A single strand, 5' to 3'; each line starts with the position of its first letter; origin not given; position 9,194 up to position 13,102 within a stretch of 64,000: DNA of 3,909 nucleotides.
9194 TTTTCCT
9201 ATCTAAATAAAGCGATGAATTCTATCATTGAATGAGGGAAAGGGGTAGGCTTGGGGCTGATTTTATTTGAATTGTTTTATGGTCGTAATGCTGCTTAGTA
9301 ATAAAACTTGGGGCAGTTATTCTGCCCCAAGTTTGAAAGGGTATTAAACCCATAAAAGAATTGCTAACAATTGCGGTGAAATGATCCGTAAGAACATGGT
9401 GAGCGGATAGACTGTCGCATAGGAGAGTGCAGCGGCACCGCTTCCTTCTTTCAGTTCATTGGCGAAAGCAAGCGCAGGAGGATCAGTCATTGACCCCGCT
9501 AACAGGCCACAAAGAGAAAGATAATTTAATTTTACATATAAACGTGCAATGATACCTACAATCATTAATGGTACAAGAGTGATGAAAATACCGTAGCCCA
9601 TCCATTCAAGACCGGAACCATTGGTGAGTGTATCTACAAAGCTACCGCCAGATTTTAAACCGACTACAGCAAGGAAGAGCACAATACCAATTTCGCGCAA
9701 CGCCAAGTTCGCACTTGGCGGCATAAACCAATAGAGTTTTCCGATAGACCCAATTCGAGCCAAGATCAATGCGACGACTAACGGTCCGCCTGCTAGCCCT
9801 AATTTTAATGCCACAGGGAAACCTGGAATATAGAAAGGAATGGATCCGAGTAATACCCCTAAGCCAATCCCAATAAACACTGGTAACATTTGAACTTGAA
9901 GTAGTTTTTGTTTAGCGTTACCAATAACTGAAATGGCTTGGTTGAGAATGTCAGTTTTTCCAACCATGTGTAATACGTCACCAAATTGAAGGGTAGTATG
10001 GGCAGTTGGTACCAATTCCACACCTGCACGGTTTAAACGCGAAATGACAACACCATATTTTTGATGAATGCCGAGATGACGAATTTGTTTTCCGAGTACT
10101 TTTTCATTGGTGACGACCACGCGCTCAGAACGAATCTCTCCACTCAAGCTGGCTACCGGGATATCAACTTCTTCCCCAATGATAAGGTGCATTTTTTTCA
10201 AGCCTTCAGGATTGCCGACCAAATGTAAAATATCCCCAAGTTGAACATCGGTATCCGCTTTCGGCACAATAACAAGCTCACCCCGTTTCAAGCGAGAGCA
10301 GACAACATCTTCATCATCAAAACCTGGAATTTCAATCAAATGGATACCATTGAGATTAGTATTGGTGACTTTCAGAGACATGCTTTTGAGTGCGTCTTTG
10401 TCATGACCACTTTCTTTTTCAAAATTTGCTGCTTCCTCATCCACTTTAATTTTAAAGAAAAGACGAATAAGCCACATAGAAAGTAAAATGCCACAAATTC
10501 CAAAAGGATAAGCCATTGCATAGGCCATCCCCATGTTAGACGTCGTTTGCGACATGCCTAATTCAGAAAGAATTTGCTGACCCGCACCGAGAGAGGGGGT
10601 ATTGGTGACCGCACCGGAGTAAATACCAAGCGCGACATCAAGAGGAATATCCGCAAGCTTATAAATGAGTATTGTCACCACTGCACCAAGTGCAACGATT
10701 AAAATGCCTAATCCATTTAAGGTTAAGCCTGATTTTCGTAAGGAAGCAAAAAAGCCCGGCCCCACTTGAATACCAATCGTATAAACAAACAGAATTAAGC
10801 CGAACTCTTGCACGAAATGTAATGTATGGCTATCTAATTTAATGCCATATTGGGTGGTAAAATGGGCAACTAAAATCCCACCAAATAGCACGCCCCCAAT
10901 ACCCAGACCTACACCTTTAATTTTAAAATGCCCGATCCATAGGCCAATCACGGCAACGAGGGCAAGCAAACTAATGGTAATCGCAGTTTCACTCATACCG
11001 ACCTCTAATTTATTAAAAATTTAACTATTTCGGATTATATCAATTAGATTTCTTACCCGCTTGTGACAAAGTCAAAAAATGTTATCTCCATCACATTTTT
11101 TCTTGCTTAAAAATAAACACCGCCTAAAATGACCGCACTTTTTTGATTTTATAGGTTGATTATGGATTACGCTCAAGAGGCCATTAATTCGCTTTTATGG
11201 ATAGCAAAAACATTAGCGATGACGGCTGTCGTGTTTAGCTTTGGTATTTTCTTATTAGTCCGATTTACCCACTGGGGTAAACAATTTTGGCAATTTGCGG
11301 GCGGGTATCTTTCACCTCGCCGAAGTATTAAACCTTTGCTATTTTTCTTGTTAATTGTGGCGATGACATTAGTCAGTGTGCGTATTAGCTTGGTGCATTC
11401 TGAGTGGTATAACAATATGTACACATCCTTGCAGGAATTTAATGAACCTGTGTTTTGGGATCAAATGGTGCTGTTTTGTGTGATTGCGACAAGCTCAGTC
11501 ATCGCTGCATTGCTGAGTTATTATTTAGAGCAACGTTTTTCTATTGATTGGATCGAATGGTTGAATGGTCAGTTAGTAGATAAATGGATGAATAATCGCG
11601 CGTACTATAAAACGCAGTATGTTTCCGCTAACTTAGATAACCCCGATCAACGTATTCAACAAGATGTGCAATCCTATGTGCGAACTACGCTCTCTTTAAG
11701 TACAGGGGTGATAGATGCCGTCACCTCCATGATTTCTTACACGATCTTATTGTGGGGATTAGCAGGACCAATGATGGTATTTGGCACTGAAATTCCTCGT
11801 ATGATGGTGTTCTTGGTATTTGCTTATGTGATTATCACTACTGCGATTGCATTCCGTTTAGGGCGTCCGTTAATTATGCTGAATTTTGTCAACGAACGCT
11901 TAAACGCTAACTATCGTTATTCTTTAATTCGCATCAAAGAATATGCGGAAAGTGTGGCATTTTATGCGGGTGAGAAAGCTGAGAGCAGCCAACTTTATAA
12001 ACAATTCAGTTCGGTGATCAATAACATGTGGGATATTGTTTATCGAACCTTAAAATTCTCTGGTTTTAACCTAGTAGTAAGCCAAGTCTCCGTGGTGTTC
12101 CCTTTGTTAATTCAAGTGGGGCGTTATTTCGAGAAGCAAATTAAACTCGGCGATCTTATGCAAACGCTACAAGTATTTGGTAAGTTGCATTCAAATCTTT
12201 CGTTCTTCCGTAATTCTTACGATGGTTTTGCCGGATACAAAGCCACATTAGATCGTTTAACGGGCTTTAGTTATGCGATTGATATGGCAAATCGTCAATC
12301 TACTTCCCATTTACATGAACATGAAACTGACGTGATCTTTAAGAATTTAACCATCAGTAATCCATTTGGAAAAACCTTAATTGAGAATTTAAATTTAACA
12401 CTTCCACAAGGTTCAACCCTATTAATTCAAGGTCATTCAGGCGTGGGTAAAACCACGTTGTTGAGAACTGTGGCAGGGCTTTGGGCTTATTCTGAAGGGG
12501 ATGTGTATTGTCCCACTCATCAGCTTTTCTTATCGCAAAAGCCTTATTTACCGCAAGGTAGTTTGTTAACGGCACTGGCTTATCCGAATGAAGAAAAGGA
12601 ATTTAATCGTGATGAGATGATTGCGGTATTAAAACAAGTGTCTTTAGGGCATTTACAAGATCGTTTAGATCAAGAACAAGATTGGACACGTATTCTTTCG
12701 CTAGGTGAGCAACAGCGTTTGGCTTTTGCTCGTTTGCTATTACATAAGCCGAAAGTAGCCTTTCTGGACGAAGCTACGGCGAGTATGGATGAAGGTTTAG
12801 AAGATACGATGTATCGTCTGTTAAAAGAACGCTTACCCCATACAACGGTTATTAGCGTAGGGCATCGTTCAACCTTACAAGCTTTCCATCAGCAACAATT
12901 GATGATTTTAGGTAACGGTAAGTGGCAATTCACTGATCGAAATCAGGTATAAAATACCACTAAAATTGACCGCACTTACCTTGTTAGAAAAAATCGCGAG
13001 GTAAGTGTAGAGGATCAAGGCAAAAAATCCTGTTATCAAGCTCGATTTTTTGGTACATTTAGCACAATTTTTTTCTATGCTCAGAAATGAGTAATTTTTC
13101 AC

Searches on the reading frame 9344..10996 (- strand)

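Call 36: search_protein_families(library=ncbifam, proteins=[window:9344-10996:-], max_evalue=1e-10)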
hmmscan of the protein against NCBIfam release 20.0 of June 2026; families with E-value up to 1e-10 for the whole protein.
window:9344-10996:- (550 aa): 4 families
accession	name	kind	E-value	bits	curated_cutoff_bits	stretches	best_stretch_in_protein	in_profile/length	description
NF003007.0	PRK03818.1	equivalog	1.2e-263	875.7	449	1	1-549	1-550/553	putative transporter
TIGR01625.1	YidE_YbjL_dupl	subfamily_domain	2e-81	271.3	71.95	2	378-532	2-154/154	AspT/YidE/YbjL antiporter duplication domain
TIGR03802.1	Asp_Ala_antiprt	equivalog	1.1e-66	225.7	546.95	1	13-544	17-559/562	aspartate-alanine antiporter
NF003440.0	PRK04972.1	equivalog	7.8e-44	150.3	645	1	8-547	14-556/561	aspartate:alanine antiporter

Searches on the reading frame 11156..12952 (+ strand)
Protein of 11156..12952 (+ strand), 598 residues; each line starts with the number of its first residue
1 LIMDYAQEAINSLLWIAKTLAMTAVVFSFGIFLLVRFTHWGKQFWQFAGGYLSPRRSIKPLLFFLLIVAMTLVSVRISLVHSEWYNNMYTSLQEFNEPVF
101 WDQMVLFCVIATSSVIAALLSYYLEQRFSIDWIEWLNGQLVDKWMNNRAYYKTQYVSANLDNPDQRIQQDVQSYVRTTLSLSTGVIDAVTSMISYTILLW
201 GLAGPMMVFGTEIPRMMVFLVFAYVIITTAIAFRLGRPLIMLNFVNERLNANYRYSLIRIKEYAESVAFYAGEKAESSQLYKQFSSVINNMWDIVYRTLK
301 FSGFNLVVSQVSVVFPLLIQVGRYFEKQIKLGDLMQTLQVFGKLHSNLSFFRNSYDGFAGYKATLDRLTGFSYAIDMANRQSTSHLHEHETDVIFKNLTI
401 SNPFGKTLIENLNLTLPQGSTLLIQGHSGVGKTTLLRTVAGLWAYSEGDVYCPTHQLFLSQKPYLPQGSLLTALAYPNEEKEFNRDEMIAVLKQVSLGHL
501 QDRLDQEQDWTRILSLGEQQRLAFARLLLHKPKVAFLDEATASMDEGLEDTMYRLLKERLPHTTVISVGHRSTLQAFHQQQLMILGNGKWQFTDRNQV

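Call 36: search_protein_families(library=ncbifam, proteins=[window:11156-12952:+], max_evalue=1e-10)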
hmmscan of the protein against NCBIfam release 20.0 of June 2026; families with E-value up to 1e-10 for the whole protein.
window:11156-12952:+ (598 aa): 84 families (the best 25 are shown)
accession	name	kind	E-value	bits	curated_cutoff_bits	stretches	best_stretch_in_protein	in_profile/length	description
TIGR00954.1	3a01203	subfamily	1.4e-64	218.7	918.9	2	380-592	440-660/660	peroxysomal long chain fatty acyl transporter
TIGR02857.1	CydD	equivalog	1e-27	97.3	435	1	381-580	310-525/529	thiol reductant ABC exporter subunit CydD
TIGR02868.1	CydC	equivalog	4.3e-26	91.6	329.05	1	361-571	300-529/530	thiol reductant ABC exporter subunit CydC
NF009036.0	PRK12369.1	equivalog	7.7e-24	84.6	385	1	65-377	20-324/326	putative transporter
NF008364.0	PRK11160.1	equivalog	3e-23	82.3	630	1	189-589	138-551/575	heme ABC transporter ATP-binding protein/permease CydC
TIGR03375.1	type_I_sec_LssB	subfamily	5e-23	81.3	693.1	1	215-589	287-678/696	type I secretion system permease/ATPase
NF045998.1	cleave_ABC_plasm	equivalog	2e-22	79.2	500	1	91-571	183-660/673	Mbov_0121 family peptidase domain-containing ABC transporter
TIGR03796.1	NHLM_micro_ABC1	equivalog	3.7e-21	75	853.3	1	166-452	256-538/710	NHLP family bacteriocin export ABC transporter peptidase/permease/ATPase subunit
TIGR03608.1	L_ocin_972_ABC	subfamily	4.9e-21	75.1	254.85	1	470-579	97-201/206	putative bacteriocin export ABC transporter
NF008379.0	PRK11174.1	equivalog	6.8e-21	74.5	684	1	379-589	336-560/588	heme ABC transporter permease/ATP-binding protein CydD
TIGR02673.1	FtsE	equivalog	1.7e-20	73.6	264.85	1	480-589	110-214/214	cell division ATP-binding protein FtsE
TIGR01189.1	ccmA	equivalog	6.5e-20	71.6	131.6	1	405-580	12-194/198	heme ABC exporter ATP-binding protein CcmA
TIGR01842.1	type_I_sec_PrtD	subfamily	3.3e-19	68.8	510.15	0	355-451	281-376/544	type I secretion system permease/ATPase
TIGR02203.1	MsbA_lipidA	equivalog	1.6e-18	66.6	602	1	105-588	59-544/572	lipid A export permease/ATP-binding protein MsbA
NF008513.0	PRK11432.1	equivalog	3.4e-18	65.6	496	1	394-570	8-195/351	ferric ABC transporter ATP-binding protein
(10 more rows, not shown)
